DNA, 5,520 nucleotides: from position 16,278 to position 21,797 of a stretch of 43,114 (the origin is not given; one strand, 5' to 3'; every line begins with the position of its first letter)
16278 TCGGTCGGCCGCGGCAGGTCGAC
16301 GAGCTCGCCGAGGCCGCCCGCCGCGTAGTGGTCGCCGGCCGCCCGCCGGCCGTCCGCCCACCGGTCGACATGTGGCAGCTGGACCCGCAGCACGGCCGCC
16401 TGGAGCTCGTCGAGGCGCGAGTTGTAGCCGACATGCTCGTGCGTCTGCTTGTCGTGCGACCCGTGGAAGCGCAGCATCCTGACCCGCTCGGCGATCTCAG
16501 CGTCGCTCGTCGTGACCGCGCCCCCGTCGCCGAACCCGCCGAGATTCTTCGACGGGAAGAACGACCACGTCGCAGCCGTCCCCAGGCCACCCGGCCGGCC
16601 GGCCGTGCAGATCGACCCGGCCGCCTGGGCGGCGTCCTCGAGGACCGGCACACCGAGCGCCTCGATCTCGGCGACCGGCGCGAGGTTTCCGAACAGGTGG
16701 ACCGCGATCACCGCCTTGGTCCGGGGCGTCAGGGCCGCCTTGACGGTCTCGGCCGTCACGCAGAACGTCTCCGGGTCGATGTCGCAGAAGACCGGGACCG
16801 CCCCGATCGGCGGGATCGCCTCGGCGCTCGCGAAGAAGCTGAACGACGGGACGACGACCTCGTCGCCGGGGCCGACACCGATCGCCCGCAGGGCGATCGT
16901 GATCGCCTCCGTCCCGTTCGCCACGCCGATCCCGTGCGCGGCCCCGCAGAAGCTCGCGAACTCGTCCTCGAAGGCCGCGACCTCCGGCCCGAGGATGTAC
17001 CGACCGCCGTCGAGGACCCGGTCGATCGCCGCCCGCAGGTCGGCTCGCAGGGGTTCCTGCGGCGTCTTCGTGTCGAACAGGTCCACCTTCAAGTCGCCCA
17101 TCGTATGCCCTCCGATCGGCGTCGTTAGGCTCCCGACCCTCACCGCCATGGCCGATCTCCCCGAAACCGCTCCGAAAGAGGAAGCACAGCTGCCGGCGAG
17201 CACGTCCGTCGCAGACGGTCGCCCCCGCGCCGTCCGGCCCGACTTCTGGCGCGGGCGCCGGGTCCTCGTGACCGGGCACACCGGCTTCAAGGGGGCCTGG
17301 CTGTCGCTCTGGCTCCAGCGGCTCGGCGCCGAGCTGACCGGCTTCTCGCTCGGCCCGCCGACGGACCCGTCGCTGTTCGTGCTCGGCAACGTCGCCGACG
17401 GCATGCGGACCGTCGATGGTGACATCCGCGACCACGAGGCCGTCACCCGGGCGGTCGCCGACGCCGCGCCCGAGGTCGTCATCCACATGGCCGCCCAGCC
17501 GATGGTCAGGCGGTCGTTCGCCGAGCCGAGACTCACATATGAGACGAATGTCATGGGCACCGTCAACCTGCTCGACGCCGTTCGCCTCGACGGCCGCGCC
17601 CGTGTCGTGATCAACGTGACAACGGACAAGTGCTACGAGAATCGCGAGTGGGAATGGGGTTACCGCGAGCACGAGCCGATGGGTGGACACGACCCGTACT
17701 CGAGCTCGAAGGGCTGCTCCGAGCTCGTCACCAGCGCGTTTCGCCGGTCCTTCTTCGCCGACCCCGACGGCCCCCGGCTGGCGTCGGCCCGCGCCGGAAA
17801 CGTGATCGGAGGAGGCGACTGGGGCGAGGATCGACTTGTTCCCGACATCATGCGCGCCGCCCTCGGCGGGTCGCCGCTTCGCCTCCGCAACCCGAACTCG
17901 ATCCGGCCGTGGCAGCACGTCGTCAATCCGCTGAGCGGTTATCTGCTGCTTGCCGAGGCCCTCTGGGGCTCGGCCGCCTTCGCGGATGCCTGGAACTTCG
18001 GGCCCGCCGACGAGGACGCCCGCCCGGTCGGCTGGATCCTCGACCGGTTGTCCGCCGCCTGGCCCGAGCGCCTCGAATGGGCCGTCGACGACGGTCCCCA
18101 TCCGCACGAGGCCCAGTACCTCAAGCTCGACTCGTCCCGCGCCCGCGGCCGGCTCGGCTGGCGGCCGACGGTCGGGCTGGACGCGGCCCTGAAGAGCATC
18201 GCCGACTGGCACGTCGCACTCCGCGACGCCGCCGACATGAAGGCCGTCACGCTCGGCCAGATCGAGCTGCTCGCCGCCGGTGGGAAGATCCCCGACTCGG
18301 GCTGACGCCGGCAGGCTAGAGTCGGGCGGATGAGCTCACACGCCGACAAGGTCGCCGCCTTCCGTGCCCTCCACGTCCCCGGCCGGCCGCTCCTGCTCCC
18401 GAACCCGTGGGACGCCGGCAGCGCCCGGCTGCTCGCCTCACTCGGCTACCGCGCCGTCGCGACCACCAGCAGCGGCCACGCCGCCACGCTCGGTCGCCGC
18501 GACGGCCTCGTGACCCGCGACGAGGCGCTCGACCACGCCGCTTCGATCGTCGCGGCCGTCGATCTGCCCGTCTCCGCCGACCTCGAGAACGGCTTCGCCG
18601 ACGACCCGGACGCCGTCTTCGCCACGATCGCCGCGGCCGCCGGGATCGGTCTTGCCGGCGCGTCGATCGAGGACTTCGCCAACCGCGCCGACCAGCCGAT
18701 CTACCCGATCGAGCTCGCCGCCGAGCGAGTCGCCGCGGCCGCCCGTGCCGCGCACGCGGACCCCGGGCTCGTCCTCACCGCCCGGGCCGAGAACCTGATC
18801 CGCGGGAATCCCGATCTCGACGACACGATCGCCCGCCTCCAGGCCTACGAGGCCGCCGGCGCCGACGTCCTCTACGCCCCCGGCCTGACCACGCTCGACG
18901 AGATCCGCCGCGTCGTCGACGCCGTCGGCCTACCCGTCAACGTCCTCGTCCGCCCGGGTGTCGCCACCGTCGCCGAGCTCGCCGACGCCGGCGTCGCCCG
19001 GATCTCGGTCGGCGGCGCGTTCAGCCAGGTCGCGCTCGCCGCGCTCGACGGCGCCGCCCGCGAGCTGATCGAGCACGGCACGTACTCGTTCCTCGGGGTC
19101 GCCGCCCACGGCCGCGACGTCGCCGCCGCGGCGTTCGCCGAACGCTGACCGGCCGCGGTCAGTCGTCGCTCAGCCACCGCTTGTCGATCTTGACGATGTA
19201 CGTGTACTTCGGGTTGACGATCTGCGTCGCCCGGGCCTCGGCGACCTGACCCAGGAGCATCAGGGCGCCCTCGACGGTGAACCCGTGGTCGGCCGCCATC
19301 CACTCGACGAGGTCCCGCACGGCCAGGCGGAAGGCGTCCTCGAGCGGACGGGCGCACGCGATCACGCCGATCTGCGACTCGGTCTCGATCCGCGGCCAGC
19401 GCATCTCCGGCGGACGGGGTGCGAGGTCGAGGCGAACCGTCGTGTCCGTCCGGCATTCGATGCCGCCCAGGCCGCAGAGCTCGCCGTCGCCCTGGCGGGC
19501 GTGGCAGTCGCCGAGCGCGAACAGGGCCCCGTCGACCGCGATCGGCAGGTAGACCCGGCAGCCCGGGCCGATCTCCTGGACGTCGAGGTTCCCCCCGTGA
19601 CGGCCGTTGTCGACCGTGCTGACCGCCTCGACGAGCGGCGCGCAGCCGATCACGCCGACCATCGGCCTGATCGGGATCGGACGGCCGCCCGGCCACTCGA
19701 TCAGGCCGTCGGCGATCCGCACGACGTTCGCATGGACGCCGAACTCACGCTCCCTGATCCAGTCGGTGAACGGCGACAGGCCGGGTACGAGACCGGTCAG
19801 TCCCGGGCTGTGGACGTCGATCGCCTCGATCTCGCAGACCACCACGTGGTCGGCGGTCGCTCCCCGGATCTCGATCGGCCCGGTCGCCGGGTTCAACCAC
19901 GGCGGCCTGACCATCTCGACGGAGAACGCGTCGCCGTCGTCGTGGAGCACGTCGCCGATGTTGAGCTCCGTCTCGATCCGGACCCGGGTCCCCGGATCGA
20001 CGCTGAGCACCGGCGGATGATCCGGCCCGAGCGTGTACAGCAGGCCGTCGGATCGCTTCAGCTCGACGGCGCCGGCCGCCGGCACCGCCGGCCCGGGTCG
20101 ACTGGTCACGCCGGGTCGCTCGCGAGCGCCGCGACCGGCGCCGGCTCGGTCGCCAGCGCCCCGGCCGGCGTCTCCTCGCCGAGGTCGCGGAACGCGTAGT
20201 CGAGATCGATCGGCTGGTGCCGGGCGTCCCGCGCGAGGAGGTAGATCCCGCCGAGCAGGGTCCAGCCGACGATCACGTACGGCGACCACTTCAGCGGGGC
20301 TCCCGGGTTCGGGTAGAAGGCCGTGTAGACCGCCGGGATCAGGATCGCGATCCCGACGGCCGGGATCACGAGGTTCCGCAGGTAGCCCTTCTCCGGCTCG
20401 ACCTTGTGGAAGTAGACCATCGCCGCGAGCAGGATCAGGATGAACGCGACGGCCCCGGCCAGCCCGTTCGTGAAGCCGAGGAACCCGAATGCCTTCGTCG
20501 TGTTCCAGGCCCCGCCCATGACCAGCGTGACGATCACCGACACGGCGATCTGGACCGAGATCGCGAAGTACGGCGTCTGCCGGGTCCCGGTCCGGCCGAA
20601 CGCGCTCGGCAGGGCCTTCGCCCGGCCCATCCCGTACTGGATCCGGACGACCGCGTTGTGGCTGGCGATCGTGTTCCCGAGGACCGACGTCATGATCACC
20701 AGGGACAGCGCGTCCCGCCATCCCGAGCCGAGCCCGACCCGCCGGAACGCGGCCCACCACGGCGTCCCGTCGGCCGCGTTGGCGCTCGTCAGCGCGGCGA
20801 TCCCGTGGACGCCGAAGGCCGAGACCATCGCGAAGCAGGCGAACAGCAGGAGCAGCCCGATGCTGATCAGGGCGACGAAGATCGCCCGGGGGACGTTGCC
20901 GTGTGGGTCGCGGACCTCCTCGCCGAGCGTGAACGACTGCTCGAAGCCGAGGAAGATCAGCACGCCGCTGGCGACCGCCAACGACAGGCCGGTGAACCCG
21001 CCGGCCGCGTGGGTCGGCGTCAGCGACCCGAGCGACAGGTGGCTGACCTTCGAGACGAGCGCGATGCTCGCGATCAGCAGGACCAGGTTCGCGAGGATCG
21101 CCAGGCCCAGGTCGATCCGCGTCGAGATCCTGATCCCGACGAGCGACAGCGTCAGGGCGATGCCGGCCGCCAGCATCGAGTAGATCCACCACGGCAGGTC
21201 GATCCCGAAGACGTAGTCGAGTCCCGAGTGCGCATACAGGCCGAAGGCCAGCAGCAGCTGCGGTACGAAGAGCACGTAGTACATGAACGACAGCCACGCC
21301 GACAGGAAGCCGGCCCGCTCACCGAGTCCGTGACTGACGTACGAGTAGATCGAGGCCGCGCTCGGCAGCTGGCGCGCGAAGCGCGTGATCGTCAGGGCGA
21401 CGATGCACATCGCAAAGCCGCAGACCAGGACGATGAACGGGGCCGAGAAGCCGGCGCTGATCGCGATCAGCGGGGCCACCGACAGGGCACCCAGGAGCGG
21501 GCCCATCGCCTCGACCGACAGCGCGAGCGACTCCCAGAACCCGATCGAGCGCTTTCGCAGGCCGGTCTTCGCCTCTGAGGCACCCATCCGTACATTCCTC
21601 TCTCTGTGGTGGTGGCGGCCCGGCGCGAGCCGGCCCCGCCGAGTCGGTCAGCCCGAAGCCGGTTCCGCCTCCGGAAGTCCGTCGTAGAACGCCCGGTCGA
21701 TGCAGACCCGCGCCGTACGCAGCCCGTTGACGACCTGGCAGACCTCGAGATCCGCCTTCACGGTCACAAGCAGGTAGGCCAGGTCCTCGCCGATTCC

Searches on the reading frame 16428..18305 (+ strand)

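Call 62: search_protein_families(library=pfam, proteins=[window:16428-18305:+], max_evalue=0.00001)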
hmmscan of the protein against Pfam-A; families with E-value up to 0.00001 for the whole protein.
window:16428-18305:+ (625 aa): 5 families
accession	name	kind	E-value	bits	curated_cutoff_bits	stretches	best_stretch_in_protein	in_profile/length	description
PF16363.11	GDP_Man_Dehyd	-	9.9e-33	114.4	27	1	280-499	1-227/332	GDP-mannose 4,6 dehydratase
PF01370.27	Epimerase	-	4.4e-28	98.8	20.9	1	279-511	1-227/240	NAD dependent epimerase/dehydratase family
PF04321.23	RmlD_sub_bind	-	6.9e-08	32.3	27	1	278-432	2-133/287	RmlD substrate binding domain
PF02719.21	Polysacc_synt_2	-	7.1e-08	32.4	20.2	1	328-404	58-133/293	Polysaccharide biosynthesis protein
PF01073.25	3Beta_HSD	-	3.1e-07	30.1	22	1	281-432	2-154/280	3-beta hydroxysteroid dehydrogenase/isomerase family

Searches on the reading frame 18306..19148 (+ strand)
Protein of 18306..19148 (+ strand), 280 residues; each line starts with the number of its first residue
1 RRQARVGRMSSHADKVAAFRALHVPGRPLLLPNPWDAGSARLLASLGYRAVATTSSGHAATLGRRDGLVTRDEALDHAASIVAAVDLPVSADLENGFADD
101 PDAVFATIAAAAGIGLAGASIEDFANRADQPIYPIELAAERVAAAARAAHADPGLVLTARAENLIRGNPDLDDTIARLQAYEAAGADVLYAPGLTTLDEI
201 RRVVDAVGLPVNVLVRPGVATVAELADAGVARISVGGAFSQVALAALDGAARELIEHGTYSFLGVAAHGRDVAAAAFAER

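Call 62: search_protein_families(library=pfam, proteins=[window:18306-19148:+], max_evalue=0.00001)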
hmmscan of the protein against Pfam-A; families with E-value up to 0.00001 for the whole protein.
window:18306-19148:+ (280 aa): 1 family
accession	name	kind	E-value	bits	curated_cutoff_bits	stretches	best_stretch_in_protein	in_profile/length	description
PF13714.12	PEP_mutase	-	3.7e-73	246.5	31.5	1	19-254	1-239/240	Phosphoenolpyruvate phosphomutase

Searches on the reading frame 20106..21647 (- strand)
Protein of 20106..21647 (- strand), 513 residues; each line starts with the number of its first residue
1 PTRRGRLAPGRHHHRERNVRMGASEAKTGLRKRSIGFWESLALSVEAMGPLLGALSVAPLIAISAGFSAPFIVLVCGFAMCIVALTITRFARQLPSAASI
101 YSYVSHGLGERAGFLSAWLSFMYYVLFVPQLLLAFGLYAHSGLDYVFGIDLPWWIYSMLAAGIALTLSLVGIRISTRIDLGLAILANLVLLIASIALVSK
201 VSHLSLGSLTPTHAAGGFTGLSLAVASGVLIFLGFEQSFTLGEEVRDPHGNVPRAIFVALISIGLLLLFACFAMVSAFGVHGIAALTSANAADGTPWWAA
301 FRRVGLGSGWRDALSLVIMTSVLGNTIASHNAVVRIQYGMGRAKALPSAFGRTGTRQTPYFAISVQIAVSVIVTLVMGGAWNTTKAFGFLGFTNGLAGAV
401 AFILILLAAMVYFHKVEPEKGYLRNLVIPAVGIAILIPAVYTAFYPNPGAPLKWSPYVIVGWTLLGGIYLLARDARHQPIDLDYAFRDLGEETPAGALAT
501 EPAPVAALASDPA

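Call 62: search_protein_families(library=pfam, proteins=[window:20106-21647:-], max_evalue=0.00001)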
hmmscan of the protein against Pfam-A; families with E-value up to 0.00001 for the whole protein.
window:20106-21647:- (513 aa): 2 families
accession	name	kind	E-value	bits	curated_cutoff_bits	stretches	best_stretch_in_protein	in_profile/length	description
PF00324.27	AA_permease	-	3e-27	95.9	24.6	1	61-421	22-390/470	Amino acid permease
PF13520.12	AA_permease_2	-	4e-27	95.6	27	1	35-464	1-426/427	Amino acid permease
